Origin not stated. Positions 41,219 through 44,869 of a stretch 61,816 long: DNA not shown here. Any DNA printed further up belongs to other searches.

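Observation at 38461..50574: Complete type II-C CRISPR-Cas9 locus carried inside a ~12.1-kb tRNA-Pro integrative island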

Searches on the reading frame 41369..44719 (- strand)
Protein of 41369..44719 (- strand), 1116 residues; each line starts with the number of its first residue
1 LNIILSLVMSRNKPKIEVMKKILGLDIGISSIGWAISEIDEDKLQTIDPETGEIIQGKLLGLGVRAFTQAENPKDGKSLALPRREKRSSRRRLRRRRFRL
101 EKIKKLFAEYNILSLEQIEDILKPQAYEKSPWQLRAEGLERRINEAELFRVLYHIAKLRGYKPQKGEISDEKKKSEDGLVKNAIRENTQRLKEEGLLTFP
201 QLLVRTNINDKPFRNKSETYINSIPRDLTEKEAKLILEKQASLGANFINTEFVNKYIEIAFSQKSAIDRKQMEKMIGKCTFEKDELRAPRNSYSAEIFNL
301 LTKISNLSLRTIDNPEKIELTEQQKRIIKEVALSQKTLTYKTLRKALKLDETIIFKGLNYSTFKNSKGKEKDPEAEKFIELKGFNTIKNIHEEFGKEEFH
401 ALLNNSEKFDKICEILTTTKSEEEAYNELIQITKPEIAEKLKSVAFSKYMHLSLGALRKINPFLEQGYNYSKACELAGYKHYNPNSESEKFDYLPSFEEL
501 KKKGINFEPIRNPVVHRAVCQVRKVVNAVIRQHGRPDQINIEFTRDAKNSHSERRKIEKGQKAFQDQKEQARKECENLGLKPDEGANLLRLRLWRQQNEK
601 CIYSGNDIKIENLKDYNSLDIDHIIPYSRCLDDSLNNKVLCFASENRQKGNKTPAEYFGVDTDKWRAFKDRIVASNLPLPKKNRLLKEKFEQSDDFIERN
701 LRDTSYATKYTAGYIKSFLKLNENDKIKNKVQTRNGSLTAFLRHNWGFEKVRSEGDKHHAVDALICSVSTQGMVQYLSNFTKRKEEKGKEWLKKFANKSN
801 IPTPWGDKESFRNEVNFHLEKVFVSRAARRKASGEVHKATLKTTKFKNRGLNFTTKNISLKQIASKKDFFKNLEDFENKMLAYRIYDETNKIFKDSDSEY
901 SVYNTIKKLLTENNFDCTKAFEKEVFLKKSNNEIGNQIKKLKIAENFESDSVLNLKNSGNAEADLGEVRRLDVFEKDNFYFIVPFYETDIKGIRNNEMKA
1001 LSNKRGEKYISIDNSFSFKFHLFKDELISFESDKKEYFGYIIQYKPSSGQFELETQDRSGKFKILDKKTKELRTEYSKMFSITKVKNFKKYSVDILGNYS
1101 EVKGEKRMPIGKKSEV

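Call 9: search_protein_families(library=pfam, proteins=[window:41369-44719:-], max_evalue=0.01)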
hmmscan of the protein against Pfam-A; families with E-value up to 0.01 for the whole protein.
window:41369-44719:- (1116 aa): 5 families
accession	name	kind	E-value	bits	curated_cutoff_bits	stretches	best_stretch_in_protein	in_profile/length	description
PF13395.12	HNH_4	-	5.3e-24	84.4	22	1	601-654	1-53/54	HNH endonuclease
PF18541.7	RuvC_III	-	2.5e-16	60.6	26.2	1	693-831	3-177/179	RuvC endonuclease subdomain 3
PF22702.2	Cas9_RuvC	-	1.1e-08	35.6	27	1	707-858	3-146/151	Cas9 RuvC domain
PF18470.6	Cas9_a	-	2.2e-05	24.7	26.9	1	273-446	4-176/221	Cas9 alpha-helical lobe domain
PF01844.29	HNH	-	0.0052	17.4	21.4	0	614-652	9-47/47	HNH endonuclease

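Call 18: find_homologous_proteins(query=window:41369-44665:-, max_evalue=1e-20)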
Query window:41369-44665:- (1098 aa): 765 proteins with E <= 1e-20 among 8000 candidates; the best 120 are listed.
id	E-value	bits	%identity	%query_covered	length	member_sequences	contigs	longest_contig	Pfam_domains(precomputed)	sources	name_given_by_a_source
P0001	0.0e+0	1538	67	100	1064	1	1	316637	PF13395.13,PF18470.7,PF22702.3,PF18541.8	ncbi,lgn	-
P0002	0.0e+0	1469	63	100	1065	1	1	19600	PF13395.13,PF22702.3,PF18541.8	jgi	jgi:CRISPR-associated endonuclease Csn1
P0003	0.0e+0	1466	64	100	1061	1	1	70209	PF13395.13,PF18470.7,PF22702.3,PF18541.8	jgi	jgi:CRISPR-associated endonuclease Csn1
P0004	0.0e+0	1310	57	100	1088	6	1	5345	PF22131.2,PF13395.13,PF22702.3,PF18541.8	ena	-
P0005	0.0e+0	1231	54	100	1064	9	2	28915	PF13395.13,PF18470.7,PF22702.3,PF18541.8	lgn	-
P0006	2.4e-199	683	39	100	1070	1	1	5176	PF13395.13,PF22702.3,PF18541.8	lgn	-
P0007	5.3e-194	665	40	99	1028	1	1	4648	PF13395.13,PF22702.3,PF18541.8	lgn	-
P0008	2.8e-190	653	41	99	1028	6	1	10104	PF13395.13,PF18470.7,PF22702.3,PF18541.8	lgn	-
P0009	3.6e-189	649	40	99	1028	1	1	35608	PF13395.13,PF22702.3,PF18541.8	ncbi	-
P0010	1.3e-188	647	40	99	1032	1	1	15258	PF13395.13,PF22702.3,PF18541.8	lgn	-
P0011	4.7e-188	646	38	100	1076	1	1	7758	PF13395.13,PF01844.30,PF18470.7,PF22702.3,PF18541.8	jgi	jgi:CRISPR-associated endonuclease Csn1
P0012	7.8e-188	645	40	99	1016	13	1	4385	PF13395.13,PF18470.7,PF22702.3,PF18541.8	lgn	-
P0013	2.4e-178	614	40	88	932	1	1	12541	PF13395.13,PF22702.3,PF18541.8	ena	-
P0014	1.5e-177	611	42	75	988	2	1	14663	PF13395.13,PF18470.7,PF22702.3,PF18541.8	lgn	-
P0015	5.8e-177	609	36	99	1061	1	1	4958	PF13395.13,PF18470.7,PF22702.3,PF18541.8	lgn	-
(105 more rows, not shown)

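Call 19: find_encoding_contigs(protein=P0001, flank=10000, max_places=3)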
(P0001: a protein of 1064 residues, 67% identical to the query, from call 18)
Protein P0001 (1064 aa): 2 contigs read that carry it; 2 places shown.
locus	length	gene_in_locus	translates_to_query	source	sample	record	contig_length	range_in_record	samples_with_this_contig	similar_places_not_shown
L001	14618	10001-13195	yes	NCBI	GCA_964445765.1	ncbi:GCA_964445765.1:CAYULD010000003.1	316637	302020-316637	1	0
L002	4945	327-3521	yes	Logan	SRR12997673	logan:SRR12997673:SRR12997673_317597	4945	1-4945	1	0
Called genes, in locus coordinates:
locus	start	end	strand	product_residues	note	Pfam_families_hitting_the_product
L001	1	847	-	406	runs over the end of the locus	PF00291:PALP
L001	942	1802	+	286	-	PF00590:TP_methylase, PF23016:RsmI_C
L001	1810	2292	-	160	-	PF00072:Response_reg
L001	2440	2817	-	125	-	PF01475:FUR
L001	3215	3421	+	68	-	PF00313:CSD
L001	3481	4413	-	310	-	PF06258:Mito_fiss_Elm1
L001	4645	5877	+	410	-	PF20172:DUF6538, PF00589:Phage_integrase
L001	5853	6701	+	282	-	-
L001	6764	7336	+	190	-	-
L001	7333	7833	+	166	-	PF09250:Prim-Pol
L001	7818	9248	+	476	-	PF08707:PriCT_2, PF13481:AAA_25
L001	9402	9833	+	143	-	PF18932:DUF5681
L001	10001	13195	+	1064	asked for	PF18470:Cas9_a (weak), PF13395:HNH_4, PF18541:RuvC_III, PF22702:Cas9_RuvC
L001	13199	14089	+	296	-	PF01867:Cas_Cas1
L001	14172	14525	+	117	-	PF09827:CRISPR_Cas2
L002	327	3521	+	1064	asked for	PF18470:Cas9_a (weak), PF13395:HNH_4, PF18541:RuvC_III, PF22702:Cas9_RuvC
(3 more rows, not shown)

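Call 20: find_encoding_contigs(protein=P0003, flank=10000, max_places=3)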
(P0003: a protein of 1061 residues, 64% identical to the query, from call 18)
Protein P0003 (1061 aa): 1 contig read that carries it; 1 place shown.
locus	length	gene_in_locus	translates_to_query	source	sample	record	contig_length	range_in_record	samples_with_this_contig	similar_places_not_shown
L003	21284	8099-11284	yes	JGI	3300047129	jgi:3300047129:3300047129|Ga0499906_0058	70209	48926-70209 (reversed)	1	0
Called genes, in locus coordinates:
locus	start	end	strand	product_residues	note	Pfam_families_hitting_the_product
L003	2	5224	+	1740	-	?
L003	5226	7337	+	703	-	PF13450:NAD_binding_8 (weak)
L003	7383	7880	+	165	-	PF01661:Macro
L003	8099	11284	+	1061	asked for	PF18470:Cas9_a (weak), PF13395:HNH_4, PF18541:RuvC_III, PF22702:Cas9_RuvC, PF18541:RuvC_III (weak)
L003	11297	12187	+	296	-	PF01867:Cas_Cas1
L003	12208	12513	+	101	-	PF09827:CRISPR_Cas2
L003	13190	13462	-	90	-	-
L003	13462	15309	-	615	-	PF01565:FAD_binding_4, PF02913:FAD-oxidase_C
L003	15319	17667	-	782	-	PF07063:HGLS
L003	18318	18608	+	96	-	-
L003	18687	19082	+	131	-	-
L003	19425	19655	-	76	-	-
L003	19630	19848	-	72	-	PF05930:Phage_AlpA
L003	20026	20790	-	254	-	-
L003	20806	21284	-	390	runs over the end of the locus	PF13356:Arm-DNA-bind_3, PF22022:Phage_int_M, PF00589:Phage_integrase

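Call 21: find_encoding_contigs(protein=P0002, flank=10000, max_places=3)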
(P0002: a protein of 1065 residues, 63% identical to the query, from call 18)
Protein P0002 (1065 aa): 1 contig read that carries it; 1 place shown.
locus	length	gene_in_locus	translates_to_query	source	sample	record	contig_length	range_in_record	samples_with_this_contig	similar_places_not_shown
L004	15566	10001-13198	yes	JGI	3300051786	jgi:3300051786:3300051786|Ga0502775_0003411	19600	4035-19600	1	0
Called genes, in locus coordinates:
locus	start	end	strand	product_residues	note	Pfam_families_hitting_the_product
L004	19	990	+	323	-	PF01145:Band_7, PF16200:Band_7_C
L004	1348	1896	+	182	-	PF04386:SspB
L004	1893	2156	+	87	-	PF10877:DUF2671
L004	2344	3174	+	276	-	PF00793:DAHP_synth_1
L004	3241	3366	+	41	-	PF00444:Ribosomal_L36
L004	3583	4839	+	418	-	-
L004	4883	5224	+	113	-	PF13473:Cupredoxin_1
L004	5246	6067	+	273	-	PF03239:FTR1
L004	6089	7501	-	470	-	PF10396:TrmE_N, PF12631:MnmE_helical, PF02421:FeoB_N, PF01926:MMR_HSR1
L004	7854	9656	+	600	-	-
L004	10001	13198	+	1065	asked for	PF13395:HNH_4, PF18541:RuvC_III, PF22702:Cas9_RuvC, PF18541:RuvC_III (weak)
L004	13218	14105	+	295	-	PF01867:Cas_Cas1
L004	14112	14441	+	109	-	PF09827:CRISPR_Cas2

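Call 27: search_protein_families(library=phrogs, proteins=[L001:9402-9833:+], max_evalue=0.001)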
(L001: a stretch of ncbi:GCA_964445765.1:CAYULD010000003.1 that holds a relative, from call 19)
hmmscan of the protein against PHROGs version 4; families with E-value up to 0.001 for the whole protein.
L001:9402-9833:+ (143 aa): 3 families
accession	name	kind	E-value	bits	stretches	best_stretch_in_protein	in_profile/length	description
phrog_4114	-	unknown function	1.7e-06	29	1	18-59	9-50/123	-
phrog_8771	-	unknown function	0.00021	22.3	1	18-47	20-50/142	-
phrog_26239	-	unknown function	0.00024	22.5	1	19-44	21-46/146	-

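Call 33: find_encoding_contigs(protein=P0005, flank=10000, max_places=3)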
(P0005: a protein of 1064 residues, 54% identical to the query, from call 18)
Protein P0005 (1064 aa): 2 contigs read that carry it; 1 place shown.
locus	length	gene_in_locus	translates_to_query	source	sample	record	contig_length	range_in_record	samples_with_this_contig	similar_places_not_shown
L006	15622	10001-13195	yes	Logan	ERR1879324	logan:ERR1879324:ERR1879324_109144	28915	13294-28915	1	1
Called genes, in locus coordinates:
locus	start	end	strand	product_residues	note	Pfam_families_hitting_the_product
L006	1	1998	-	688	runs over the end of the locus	PF00111:Fer2, PF13510:Fer2_4, PF10588:NADH-G_4Fe-4S_3, PF22117:Fer4_Nqo3, PF22151:Fer4_NDSU1, PF00384:Molybdopterin, PF09326:NADH_dhqG_C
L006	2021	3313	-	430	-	PF01512:Complex1_51K, PF10531:SLBB (weak), PF22461:SLBB_2, PF10589:NADH_4Fe-4S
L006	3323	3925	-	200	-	PF01257:2Fe-2S_thioredx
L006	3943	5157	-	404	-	PF00346:Complex1_49kDa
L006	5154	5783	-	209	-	PF00329:Complex1_30kDa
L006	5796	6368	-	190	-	PF01058:Oxidored_q6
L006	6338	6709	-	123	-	PF00507:Oxidored_q4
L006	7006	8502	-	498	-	PF00117:GATase, PF07722:Peptidase_C26, PF02540:NAD_synthase (faint), PF00958:GMP_synt_C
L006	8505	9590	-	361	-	PF00478:IMPDH, PF00977:His_biosynth (faint), PF03060:NMO, PF01070:FMN_dh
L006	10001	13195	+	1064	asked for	PF18470:Cas9_a (weak), PF13395:HNH_4, PF18541:RuvC_III, PF22702:Cas9_RuvC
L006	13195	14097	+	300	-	PF01867:Cas_Cas1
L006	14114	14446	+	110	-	PF09827:CRISPR_Cas2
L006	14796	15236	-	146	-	-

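Call 53: find_homologous_proteins(query=L001:9402-9830:+, max_evalue=0.001)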
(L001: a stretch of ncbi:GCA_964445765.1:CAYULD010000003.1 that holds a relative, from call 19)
Query L001:9402-9830:+ (143 aa): 6 proteins with E <= 0.001 among 32 candidates.
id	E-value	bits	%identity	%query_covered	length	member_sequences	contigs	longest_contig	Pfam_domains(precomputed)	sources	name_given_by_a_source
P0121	7.6e-86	303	100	100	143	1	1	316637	PF18932.6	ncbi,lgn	-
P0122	8.3e-36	141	52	88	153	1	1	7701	PF18932.6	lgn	-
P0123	2.0e-31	127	49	86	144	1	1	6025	PF18932.6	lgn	-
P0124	7.3e-30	122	45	88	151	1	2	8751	PF18932.6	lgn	-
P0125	2.8e-27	114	43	89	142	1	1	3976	PF18932.6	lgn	-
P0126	8.1e-11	60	37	83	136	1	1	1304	PF18932.6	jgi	jgi:hypothetical protein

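Call 54: find_encoding_contigs(protein=P0122, flank=10000, max_places=2)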
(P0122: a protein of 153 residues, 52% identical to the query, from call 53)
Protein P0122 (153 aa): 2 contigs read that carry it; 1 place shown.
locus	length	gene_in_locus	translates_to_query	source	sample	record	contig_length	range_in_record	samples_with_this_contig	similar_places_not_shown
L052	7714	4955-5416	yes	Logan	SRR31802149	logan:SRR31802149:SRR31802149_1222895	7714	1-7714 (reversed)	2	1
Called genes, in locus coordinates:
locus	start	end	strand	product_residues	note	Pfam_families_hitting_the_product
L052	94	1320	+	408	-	PF20172:DUF6538, PF00589:Phage_integrase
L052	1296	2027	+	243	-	-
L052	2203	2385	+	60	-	PF05930:Phage_AlpA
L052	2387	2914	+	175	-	-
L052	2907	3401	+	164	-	PF09250:Prim-Pol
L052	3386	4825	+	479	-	PF08707:PriCT_2, PF13481:AAA_25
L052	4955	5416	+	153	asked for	PF18932:DUF5681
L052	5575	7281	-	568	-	-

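Call 55: find_encoding_contigs(protein=P0124, flank=10000, max_places=2)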
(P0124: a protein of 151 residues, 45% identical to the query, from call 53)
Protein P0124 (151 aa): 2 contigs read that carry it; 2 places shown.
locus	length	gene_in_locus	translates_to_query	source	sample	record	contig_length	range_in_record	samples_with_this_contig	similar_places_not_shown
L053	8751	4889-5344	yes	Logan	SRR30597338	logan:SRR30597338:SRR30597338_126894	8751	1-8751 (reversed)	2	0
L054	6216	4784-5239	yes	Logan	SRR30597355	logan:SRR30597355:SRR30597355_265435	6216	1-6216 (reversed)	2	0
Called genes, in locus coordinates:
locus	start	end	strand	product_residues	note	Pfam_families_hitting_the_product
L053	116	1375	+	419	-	PF20172:DUF6538, PF00589:Phage_integrase (weak)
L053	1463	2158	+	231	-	-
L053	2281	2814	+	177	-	-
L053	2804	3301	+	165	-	PF09250:Prim-Pol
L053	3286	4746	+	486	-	PF08707:PriCT_2, PF13481:AAA_25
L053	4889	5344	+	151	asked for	PF18932:DUF5681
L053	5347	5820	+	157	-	-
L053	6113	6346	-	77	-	PF12844:HTH_19, PF01381:HTH_3, PF13443:HTH_26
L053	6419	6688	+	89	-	-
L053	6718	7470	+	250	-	-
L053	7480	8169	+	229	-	-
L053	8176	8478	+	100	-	-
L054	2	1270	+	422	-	?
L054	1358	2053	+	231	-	-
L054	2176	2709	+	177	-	-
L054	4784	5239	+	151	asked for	PF18932:DUF5681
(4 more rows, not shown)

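Call 56: find_encoding_contigs(protein=P0123, flank=10000, max_places=2)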
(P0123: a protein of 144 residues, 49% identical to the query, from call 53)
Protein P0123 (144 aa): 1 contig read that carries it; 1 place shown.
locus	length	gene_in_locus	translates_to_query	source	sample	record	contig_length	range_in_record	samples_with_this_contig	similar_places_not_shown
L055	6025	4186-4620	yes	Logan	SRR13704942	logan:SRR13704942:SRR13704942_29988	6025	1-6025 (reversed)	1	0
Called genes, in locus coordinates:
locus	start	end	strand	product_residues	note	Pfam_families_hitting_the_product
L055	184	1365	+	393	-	PF13356:Arm-DNA-bind_3, PF14659:Phage_int_SAM_3 (faint), PF22022:Phage_int_M, PF00589:Phage_integrase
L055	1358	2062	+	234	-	-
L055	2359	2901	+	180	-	-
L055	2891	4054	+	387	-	PF13481:AAA_25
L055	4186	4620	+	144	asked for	PF18932:DUF5681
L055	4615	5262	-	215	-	PF04608:PgpA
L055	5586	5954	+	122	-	-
